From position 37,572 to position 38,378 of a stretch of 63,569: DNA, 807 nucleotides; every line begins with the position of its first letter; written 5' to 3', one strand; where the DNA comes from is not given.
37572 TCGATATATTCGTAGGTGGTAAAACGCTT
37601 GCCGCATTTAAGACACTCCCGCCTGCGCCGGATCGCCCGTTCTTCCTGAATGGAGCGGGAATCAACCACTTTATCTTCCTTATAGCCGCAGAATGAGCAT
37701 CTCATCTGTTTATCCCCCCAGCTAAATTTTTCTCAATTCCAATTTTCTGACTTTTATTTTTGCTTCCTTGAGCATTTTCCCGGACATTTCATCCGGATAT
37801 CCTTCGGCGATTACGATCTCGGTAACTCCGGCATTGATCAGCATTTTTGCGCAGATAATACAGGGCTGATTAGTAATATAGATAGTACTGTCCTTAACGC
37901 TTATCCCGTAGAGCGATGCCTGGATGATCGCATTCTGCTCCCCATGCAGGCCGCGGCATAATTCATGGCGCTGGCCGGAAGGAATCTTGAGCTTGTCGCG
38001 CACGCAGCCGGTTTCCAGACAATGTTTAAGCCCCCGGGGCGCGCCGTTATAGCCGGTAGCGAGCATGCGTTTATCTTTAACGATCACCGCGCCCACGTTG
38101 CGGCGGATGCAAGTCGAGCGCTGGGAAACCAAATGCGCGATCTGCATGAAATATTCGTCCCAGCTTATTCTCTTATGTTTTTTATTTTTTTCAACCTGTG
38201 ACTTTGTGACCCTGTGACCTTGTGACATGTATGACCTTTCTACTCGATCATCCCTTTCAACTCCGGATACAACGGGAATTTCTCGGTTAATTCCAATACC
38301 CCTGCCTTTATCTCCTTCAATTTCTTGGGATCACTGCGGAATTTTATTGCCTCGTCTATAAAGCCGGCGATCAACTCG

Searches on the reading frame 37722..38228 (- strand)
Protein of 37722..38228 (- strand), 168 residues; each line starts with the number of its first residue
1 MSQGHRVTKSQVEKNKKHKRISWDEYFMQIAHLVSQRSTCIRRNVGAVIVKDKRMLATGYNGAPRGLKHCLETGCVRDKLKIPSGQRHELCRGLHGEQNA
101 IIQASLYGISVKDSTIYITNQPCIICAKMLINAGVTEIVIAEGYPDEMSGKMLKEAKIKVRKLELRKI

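Call 32: find_homologous_proteins(query=window:37722-38228:-, max_evalue=1e-30)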
Query window:37722-38228:- (168 aa): 7911 proteins with E <= 1e-30 among 8000 candidates; the best 120 are listed.
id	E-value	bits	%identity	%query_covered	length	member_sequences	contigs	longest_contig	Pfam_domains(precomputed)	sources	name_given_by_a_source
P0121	7.1e-95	333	94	94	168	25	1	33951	PF00383.30,PF14437.13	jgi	jgi:dCMP deaminase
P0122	1.9e-93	329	88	97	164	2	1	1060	PF00383.30,PF14437.13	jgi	-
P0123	2.3e-89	315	94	89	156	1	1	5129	PF00383.30,PF14437.13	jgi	jgi:dCMP deaminase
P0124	2.5e-89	315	91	93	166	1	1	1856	PF00383.30,PF14437.13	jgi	jgi:dCMP deaminase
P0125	1.5e-87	309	87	93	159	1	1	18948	PF00383.30,PF14437.13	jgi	jgi:dCMP deaminase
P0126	6.3e-87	307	85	96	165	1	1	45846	PF00383.30,PF14437.13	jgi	jgi:dCMP deaminase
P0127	3.6e-86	305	84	93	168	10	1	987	PF00383.30,PF14437.13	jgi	jgi:dCMP deaminase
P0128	3.7e-86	305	89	89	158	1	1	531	PF00383.30,PF14437.13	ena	-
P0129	4.8e-86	305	86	90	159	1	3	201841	PF00383.30,PF14437.13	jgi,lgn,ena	-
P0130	1.4e-85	303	89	89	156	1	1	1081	PF00383.30,PF14437.13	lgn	-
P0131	4.1e-85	302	84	92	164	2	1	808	PF00383.30,PF14437.13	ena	-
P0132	7.8e-85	301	87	85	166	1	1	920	PF00383.30,PF14437.13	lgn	-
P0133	1.8e-84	299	87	90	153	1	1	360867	PF00383.30,PF14437.13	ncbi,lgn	-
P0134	3.3e-84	299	88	88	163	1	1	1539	PF00383.30,PF14437.13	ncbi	-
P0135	7.6e-84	297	87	85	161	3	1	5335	PF00383.30,PF14437.13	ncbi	-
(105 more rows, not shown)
